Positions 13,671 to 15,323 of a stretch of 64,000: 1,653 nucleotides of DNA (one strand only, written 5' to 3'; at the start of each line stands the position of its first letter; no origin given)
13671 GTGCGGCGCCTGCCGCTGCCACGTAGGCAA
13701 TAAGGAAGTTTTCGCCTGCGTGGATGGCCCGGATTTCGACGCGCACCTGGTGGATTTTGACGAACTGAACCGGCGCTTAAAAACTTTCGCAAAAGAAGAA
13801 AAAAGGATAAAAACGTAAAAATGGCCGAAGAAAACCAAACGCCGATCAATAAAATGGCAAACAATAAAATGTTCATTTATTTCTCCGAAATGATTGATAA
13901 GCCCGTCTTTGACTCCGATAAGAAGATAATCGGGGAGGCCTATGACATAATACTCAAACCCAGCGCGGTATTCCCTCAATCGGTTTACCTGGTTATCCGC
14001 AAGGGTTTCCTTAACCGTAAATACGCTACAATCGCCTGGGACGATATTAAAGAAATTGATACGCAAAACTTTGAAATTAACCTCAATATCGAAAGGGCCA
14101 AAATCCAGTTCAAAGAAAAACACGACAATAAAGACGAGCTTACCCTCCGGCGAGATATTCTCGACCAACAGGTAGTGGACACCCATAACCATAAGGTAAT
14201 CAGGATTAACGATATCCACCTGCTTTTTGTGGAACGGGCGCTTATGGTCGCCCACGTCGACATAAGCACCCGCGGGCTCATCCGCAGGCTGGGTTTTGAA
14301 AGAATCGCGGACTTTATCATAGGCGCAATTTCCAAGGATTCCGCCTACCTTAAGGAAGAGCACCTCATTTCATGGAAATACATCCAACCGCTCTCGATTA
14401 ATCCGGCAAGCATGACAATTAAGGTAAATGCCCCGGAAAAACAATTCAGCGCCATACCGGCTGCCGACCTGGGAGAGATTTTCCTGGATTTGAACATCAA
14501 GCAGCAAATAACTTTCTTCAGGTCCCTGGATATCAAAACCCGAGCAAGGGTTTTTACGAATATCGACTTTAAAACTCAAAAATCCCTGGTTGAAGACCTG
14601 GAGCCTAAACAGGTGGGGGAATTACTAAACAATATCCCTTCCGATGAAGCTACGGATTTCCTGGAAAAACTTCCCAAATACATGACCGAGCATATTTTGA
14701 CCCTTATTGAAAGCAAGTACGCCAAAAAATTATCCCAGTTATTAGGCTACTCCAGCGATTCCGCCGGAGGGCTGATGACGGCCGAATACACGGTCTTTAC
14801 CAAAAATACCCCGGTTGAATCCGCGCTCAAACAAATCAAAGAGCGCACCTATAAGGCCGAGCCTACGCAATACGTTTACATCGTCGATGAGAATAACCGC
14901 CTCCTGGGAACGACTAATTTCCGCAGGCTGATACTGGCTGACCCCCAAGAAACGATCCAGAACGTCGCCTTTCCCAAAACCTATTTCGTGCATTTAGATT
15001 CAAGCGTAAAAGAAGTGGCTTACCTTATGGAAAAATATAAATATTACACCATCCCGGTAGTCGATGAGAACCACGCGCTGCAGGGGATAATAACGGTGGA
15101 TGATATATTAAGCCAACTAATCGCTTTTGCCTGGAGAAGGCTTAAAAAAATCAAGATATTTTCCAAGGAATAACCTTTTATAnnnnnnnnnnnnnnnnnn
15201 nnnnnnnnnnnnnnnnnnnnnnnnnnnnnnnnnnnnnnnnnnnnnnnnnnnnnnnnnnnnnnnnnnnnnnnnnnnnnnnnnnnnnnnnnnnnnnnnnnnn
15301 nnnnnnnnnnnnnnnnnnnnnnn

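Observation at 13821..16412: Split Mg2+-type uptake pair: soluble MgtE-N/CBS sensor-domain protein next to an Nramp-related transporter with NRMT-like site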

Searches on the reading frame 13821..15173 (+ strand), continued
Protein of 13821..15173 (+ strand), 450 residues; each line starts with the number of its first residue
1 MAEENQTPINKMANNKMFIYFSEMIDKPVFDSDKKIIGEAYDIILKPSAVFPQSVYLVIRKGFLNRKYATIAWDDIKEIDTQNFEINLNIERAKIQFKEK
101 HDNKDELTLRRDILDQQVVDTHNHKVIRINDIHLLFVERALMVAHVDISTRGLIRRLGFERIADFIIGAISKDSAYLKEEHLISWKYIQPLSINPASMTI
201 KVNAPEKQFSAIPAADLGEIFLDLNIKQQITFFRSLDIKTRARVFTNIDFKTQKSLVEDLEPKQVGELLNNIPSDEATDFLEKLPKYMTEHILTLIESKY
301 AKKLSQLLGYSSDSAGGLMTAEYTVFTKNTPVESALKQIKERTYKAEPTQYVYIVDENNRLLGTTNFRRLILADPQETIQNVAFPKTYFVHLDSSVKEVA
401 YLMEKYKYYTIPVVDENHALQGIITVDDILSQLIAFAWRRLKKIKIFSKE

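Call 41: search_protein_families(library=pfam, proteins=[L019:1102-3153:+, L019:4879-6444:+, L023:5331-5993:+, L023:7585-8580:+, L023:8584-9756:+, L033:8297-10051:+, L068:7282-8391:+, L068:4979-5776:+, L080:7299-8846:+, L071:5591-6004:+], max_evalue=0.001)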
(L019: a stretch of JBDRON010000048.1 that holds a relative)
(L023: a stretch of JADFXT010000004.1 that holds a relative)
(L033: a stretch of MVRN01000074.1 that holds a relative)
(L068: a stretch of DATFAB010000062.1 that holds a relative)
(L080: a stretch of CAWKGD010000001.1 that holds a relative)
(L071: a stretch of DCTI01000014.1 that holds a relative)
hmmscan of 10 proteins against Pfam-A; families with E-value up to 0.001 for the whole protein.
L019:1102-3153:+ (683 aa): 0 families

L019:4879-6444:+ (521 aa): 2 families
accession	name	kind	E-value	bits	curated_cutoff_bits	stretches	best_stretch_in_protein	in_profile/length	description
PF13589.12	HATPase_c_3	-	6.2e-19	68.8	25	1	24-142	3-115/137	Histidine kinase-, DNA gyrase B-, and HSP90-like ATPase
PF02518.31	HATPase_c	-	0.00098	20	26.4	0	26-131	8-108/111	Histidine kinase-, DNA gyrase B-, and HSP90-like ATPase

L023:5331-5993:+ (220 aa): 2 families
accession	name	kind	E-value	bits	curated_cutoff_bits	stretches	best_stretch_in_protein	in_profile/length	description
PF00730.31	HhH-GPD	-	8.2e-23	81.3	26.2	1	42-176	1-107/108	HhH-GPD superfamily base excision DNA repair protein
PF00633.29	HHH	-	3.8e-06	26.9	24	1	107-134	1-28/30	Helix-hairpin-helix motif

L023:7585-8580:+ (331 aa): 6 families
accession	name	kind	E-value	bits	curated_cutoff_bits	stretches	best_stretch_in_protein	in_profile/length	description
PF07478.18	Dala_Dala_lig_C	-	3.1e-35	122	24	1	122-320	6-203/204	D-ala D-ala ligase C-terminus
PF13535.11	ATP-grasp_4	-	2e-09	37.7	27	1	144-293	2-152/160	ATP-grasp domain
PF02655.19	ATP-grasp_3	-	1.4e-05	25.6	23.2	1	111-291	4-155/160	ATP-grasp domain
PF02222.28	ATP-grasp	-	5e-05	23.5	27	1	120-194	5-77/179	ATP-grasp domain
PF08443.16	RimK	-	6e-05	23.2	21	0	110-196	3-85/188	RimK-like ATP-grasp domain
PF02786.22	CPSase_L_D2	-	0.00022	21.3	19.8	0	131-291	25-178/211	Carbamoyl-phosphate synthase L chain, ATP binding domain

L023:8584-9756:+ (390 aa): 3 families
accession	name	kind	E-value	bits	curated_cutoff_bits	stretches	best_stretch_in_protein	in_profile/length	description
PF12544.13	LAM_C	-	1.6e-15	57.8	26.7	1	333-390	1-58/127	Lysine-2,3-aminomutase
PF04055.27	Radical_SAM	-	4.3e-12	47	29.5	1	143-289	3-157/166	Radical SAM superfamily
PF13353.11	Fer4_12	-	4.2e-05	24.3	22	1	140-212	9-79/137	4Fe-4S single cluster domain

L033:8297-10051:+ (584 aa): 2 families
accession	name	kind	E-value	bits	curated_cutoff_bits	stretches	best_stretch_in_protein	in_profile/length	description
PF00821.23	PEPCK_GTP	-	1.8e-166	553.7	23.8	1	222-578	1-355/357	Phosphoenolpyruvate carboxykinase C-terminal P-loop domain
PF17297.7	PEPCK_N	-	1.2e-88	296.9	23.8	1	9-218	1-218/218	Phosphoenolpyruvate carboxykinase N-terminal domain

L068:7282-8391:+ (369 aa): 0 families

L068:4979-5776:+ (265 aa): 0 families

L080:7299-8846:+ (515 aa): 2 families
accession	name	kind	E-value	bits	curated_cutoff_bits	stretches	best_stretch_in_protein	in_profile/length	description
PF08386.16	Abhydrolase_4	-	2.4e-26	92.3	21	1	412-512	2-103/103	TAP-like protein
PF00561.26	Abhydrolase_1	-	1.5e-20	74.4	25.8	1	101-488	4-243/245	alpha/beta hydrolase fold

L071:5591-6004:+ (137 aa): 1 family
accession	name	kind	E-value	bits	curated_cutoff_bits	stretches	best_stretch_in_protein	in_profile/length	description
PF05239.21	PRC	-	3e-07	30.8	21.2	1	6-41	2-37/78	PRC-barrel domain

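Call 45: find_encoding_contigs(protein=P0005, flank=5000, max_places=2)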
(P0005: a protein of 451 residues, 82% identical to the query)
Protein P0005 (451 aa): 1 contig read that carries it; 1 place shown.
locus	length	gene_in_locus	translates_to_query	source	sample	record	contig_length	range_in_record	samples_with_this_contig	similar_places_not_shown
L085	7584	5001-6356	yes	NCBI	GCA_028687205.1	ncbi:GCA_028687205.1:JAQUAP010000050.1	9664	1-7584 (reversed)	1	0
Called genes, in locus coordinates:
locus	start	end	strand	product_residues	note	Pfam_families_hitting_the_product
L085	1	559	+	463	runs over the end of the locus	PF07698:7TM-7TMR_HD, PF01966:HD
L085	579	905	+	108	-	PF02130:YbeY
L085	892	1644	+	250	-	PF11967:RecO_N, PF02565:RecO_C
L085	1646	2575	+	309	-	PF01210:NAD_Gly3P_dh_N (faint), PF02558:ApbA, PF08546:ApbA_C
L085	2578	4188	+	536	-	PF13431:TPR_17 (faint), PF14559:TPR_19 (faint), PF02424:ApbE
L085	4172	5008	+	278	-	PF10418:DHODB_Fe-S_bind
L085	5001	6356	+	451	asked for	PF03448:MgtE_N, PF00571:CBS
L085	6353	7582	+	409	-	PF01566:Nramp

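Call 46: find_encoding_contigs(protein=P0003, flank=5000, max_places=2)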
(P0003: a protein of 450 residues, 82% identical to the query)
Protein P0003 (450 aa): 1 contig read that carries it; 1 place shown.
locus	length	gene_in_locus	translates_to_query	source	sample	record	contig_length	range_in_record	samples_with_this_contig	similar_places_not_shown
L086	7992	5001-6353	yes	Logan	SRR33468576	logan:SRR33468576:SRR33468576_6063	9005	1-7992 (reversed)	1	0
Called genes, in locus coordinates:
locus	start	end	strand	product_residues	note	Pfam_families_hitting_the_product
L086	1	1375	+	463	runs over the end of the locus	PF07698:7TM-7TMR_HD, PF01966:HD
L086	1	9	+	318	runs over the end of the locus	PF02562:PhoH, PF13245:AAA_19 (weak), PF13604:AAA_30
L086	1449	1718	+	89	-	PF02130:YbeY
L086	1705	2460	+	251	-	PF11967:RecO_N, PF02565:RecO_C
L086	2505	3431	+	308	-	PF01210:NAD_Gly3P_dh_N (faint), PF02254:TrkA_N (weak), PF02558:ApbA, PF03807:F420_oxidored (faint), PF08546:ApbA_C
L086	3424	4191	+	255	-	PF13432:TPR_16 (faint), PF14559:TPR_19 (faint), PF13414:TPR_11 (faint), PF13424:TPR_12 (faint), PF13431:TPR_17 (faint), PF21033:RMD1-3 (weak)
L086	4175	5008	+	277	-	PF00175:NAD_binding_1 (weak), PF10418:DHODB_Fe-S_bind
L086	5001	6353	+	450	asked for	PF03448:MgtE_N, PF00571:CBS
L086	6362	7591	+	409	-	PF01566:Nramp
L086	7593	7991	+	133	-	?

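Call 47: find_encoding_contigs(protein=P0008, flank=5000, max_places=2)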
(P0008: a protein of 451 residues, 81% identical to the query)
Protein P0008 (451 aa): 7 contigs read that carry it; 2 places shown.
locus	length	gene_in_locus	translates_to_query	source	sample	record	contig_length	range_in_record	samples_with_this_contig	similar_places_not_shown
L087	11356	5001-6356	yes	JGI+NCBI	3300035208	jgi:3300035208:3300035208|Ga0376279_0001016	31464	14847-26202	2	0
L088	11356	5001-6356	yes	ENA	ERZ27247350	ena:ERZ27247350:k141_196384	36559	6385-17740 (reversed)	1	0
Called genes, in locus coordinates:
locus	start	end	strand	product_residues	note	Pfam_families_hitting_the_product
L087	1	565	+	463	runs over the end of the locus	PF07698:7TM-7TMR_HD, PF01966:HD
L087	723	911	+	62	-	PF02130:YbeY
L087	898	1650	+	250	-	PF11967:RecO_N, PF02565:RecO_C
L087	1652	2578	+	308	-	PF01210:NAD_Gly3P_dh_N (weak), PF02558:ApbA, PF08546:ApbA_C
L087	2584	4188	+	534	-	PF13432:TPR_16 (faint), PF13414:TPR_11 (faint), PF13431:TPR_17 (faint), PF14559:TPR_19 (faint), PF02424:ApbE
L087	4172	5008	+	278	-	PF10418:DHODB_Fe-S_bind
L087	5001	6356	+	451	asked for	PF03448:MgtE_N, PF00571:CBS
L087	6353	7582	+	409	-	PF01566:Nramp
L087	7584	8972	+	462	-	PF14691:Fer4_20, PF01946:Thi4 (weak), PF00070:Pyr_redox (faint), PF00890:FAD_binding_2 (weak), PF01266:DAO (weak), PF07992:Pyr_redox_2, PF12831:FAD_oxidored (faint), PF13450:NAD_binding_8, +1 more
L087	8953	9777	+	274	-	PF02548:Pantoate_transf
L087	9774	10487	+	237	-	-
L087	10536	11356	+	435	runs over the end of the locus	PF00587:tRNA-synt_2b, PF03129:HGTP_anticodon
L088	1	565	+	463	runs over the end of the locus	PF07698:7TM-7TMR_HD, PF01966:HD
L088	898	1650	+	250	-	PF11967:RecO_N, PF02565:RecO_C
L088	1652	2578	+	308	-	PF01210:NAD_Gly3P_dh_N (weak), PF02558:ApbA, PF08546:ApbA_C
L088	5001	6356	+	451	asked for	PF03448:MgtE_N, PF00571:CBS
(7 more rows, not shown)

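Call 58: predict_structure(alignment_id=A2)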
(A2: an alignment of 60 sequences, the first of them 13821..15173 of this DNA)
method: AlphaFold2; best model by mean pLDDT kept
length: 450 residues; sequences in the alignment: 60
mean_pLDDT: 91.3   pTM: 0.77
mean pLDDT of the five models: 91.3, 89.8, 89.8, 89.7, 89.1
residues with pLDDT >= 90: 351; 70-90: 68; 50-70: 18; < 50: 13
segments of 3 or more residues with pLDDT < 50: 1-13
pLDDT, mean of each block of 10 residues (from residue 1): 46 70 97 98 91 96 97 97 96 96 87 93 92 94 96 95 96 89 92 71 73 88 88 91 95 96 97 95 97 97 97 95 96 96 74 97 97 98 97 97 96 98 95 90 80
secondary structure, 60 per line:
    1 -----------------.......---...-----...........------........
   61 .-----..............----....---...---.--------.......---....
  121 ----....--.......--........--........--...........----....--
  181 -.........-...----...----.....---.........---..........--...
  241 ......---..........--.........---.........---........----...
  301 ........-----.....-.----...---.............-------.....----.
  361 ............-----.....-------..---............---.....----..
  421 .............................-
elements in order: E18-20 H21-24 E28-30 E36-46 E53-61 E67-72 E76-80 E85-88 H109-113 E117-120 E125-128 E131-137 E140-147 H150-157 H160-170 H175-178 E182-184 E188-190 E192-194 E199-201 H206-210 H214-222 H226-235 H238-246 H250-259 H262-270 H274-282 H286-293 H298-308 H315-318 E325-327 H332-343 E351-355 E360-366 H367-372 H379-382 H396-406 E410-414 E419-425 H426-449

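Call 71: find_encoding_contigs(protein=P0153, flank=4000, max_places=3)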
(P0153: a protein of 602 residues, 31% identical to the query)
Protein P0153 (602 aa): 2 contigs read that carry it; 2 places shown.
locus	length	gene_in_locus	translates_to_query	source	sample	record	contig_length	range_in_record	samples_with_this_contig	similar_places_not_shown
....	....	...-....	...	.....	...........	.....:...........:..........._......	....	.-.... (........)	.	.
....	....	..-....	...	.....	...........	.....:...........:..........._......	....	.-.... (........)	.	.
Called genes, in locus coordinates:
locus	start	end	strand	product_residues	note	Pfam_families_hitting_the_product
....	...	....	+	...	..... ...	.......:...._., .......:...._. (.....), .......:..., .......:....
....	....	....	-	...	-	-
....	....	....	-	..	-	-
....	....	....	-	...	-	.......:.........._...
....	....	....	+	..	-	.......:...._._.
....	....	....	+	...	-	?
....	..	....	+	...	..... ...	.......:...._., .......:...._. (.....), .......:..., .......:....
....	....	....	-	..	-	?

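Call 72: find_encoding_contigs(protein=P0164, flank=4000, max_places=2)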
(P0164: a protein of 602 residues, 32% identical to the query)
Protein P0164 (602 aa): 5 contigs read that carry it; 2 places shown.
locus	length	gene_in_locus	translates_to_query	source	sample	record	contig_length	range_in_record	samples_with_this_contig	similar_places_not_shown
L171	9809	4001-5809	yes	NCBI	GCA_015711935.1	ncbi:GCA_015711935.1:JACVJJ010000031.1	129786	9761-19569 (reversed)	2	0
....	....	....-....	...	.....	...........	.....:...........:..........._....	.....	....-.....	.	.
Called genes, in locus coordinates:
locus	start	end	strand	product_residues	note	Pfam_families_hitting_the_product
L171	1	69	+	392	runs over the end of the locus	PF02749:QRPTase_N, PF01729:QRPTase_C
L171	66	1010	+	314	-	PF21948:LplA-B_cat, PF03099:BPL_LplA_LipB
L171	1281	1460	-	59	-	-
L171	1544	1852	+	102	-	PF22802:RsiG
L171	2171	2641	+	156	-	PF13240:Zn_Ribbon_1 (weak), PF16697:Yop-YscD_cpl, PF00498:FHA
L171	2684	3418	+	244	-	PF13411:MerR_1, PF00376:MerR, PF28507:Rv1828_C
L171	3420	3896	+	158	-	PF01927:Mut7-C, PF18480:DUF5615 (weak)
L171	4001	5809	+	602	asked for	PF03448:MgtE_N, PF00571:CBS, PF01769:MgtE (weak)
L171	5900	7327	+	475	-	PF00768:Peptidase_S11, PF13354:Beta-lactamase2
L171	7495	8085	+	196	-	PF00156:Pribosyltran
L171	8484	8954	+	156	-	PF02577:BFN_dom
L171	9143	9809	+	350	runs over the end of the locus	PF07885:Ion_trans_2, PF00670:AdoHcyase_NAD (weak), PF02254:TrkA_N, PF02080:TrkA_C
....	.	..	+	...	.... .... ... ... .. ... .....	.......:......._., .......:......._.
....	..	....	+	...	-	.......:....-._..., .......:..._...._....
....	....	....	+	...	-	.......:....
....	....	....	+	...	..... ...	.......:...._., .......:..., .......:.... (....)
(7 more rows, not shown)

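Call 73: find_encoding_contigs(protein=P0211, flank=4000, max_places=2)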
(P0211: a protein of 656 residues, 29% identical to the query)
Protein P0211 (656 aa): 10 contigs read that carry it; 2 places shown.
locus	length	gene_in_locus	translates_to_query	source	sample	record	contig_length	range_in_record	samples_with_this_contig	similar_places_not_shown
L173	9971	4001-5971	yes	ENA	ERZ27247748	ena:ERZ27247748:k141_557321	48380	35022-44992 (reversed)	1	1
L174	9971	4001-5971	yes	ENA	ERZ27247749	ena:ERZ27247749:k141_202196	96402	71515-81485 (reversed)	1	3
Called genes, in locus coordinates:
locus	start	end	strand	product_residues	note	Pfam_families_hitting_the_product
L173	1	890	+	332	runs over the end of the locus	PF00589:Phage_integrase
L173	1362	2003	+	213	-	PF12840:HTH_20, PF01022:HTH_5, PF12802:MarR_2 (weak)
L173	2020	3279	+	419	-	PF05977:MFS_3, PF07690:MFS_1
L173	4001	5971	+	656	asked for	PF05239:PRC (faint), PF03448:MgtE_N, PF14841:FliG_M (faint), PF00571:CBS, PF01769:MgtE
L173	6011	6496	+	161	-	PF00293:NUDIX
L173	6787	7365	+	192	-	PF13302:Acetyltransf_3, PF13420:Acetyltransf_4, PF00583:Acetyltransf_1, PF13673:Acetyltransf_10, PF13508:Acetyltransf_7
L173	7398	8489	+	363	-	PF00989:PAS (faint), PF13188:PAS_8 (faint), PF08448:PAS_4 (faint), PF00512:HisKA, PF02518:HATPase_c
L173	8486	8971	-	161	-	-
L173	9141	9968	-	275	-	PF00106:adh_short, PF08659:KR, PF13561:adh_short_C2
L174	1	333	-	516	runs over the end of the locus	PF02897:Peptidase_S9_N, PF00326:Peptidase_S9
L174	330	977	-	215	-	PF00561:Abhydrolase_1 (weak), PF12146:Hydrolase_4 (weak), PF20408:Abhydrolase_11, PF12695:Abhydrolase_5 (weak)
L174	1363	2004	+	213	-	PF12840:HTH_20, PF01022:HTH_5, PF12802:MarR_2 (weak)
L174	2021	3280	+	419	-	PF05977:MFS_3, PF07690:MFS_1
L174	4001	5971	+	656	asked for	PF05239:PRC (faint), PF03448:MgtE_N, PF14841:FliG_M (faint), PF00571:CBS, PF01769:MgtE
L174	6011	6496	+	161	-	PF00293:NUDIX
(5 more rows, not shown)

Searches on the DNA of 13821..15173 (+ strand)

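Call 50: search_rna_families(sources=[L029, L044, L046, L048, L047, L032, L038, L040, L035, L065, L072], threshold=gathering)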
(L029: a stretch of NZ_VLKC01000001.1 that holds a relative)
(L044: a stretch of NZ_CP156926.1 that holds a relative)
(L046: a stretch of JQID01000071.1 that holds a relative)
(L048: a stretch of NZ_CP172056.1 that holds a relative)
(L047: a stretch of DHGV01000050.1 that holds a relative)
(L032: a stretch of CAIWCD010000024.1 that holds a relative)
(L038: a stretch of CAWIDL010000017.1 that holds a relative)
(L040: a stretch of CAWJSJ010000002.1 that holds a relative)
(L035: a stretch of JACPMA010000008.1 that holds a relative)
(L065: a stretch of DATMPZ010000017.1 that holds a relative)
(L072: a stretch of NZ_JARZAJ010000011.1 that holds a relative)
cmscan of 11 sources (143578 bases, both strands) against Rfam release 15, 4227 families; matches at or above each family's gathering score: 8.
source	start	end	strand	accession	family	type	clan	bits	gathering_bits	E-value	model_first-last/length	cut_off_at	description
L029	5626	5796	+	RF00380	Magnesium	Cis-reg; riboswitch;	-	158.3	44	5.3e-36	1-169/169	no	M-box riboswitch aptamer (ykoK leader)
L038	5712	5878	+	RF00380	Magnesium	Cis-reg; riboswitch;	-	158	44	6.6e-36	1-169/169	no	M-box riboswitch aptamer (ykoK leader)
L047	2142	2308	+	RF00380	Magnesium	Cis-reg; riboswitch;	-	149.8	44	9.3e-34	1-169/169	no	M-box riboswitch aptamer (ykoK leader)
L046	5595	5760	+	RF00380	Magnesium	Cis-reg; riboswitch;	-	143.8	44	3.6e-32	1-169/169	no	M-box riboswitch aptamer (ykoK leader)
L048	5559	5791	+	RF00380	Magnesium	Cis-reg; riboswitch;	-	140.4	44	2.8e-31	1-169/169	no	M-box riboswitch aptamer (ykoK leader)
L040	11434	11506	+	RF00005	tRNA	Gene; tRNA;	CL00001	68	29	2.5e-12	1-71/71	no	tRNA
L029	10194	10265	+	RF00005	tRNA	Gene; tRNA;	CL00001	66.6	29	6.2e-12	1-71/71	no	tRNA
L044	4033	4116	-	RF01750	ZMP-ZTP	Cis-reg; riboswitch;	-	61.8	39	2.9e-07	1-86/86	no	ZMP/ZTP riboswitch aptamer (pfl RNA motif)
